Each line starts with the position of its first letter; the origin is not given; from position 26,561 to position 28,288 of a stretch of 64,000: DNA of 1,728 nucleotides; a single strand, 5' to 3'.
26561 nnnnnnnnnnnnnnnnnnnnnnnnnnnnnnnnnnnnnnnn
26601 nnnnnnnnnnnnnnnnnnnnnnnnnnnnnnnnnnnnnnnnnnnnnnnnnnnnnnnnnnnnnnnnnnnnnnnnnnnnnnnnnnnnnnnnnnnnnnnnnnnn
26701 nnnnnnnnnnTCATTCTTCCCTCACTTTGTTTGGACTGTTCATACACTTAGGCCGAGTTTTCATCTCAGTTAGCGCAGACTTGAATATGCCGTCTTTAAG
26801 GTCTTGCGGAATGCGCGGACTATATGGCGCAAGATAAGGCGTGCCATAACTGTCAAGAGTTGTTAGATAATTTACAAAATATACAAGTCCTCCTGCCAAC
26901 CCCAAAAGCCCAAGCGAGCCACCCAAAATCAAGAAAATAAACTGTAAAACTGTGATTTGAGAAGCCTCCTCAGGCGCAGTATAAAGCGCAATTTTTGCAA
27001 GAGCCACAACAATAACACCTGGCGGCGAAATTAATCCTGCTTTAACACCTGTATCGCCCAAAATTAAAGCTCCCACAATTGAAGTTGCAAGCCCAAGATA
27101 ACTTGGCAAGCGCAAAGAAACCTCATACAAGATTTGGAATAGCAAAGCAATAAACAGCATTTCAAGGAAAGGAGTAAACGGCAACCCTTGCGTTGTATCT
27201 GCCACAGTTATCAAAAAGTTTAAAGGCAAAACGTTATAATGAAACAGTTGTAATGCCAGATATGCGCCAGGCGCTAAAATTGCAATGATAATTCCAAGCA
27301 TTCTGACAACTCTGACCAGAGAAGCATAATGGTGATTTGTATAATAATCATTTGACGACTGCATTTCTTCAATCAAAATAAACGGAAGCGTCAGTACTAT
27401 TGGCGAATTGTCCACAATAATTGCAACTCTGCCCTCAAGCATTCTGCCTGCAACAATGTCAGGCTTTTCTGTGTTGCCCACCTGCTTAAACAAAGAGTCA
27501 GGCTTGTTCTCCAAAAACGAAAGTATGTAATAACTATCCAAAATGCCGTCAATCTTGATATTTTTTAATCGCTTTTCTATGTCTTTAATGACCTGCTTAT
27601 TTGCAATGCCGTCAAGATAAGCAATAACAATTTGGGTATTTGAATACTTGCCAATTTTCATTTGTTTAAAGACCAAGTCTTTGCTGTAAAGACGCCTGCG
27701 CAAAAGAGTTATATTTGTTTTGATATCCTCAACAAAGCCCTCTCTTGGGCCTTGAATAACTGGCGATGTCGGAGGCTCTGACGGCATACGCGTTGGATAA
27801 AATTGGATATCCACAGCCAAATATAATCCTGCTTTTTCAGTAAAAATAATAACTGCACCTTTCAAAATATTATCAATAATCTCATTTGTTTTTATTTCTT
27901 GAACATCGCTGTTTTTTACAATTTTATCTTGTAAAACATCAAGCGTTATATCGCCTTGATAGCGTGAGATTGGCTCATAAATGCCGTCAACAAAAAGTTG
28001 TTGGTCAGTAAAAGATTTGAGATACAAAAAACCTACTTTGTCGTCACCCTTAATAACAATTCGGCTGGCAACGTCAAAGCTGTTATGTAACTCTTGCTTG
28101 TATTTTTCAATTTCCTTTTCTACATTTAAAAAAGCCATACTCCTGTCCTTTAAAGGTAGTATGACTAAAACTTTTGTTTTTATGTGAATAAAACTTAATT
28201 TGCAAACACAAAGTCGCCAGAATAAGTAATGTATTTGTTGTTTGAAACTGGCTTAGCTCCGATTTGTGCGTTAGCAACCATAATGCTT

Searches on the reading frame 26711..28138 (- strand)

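Call 68: search_protein_families(library=pfam, proteins=[window:26711-28138:-], max_evalue=0.0001)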
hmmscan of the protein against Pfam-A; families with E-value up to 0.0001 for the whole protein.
window:26711-28138:- (475 aa): 1 family
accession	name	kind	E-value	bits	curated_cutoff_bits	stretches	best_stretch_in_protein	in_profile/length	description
PF03323.18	GerA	-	1.4e-140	469.3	27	1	12-464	2-465/466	Bacillus/Clostridium GerA spore germination protein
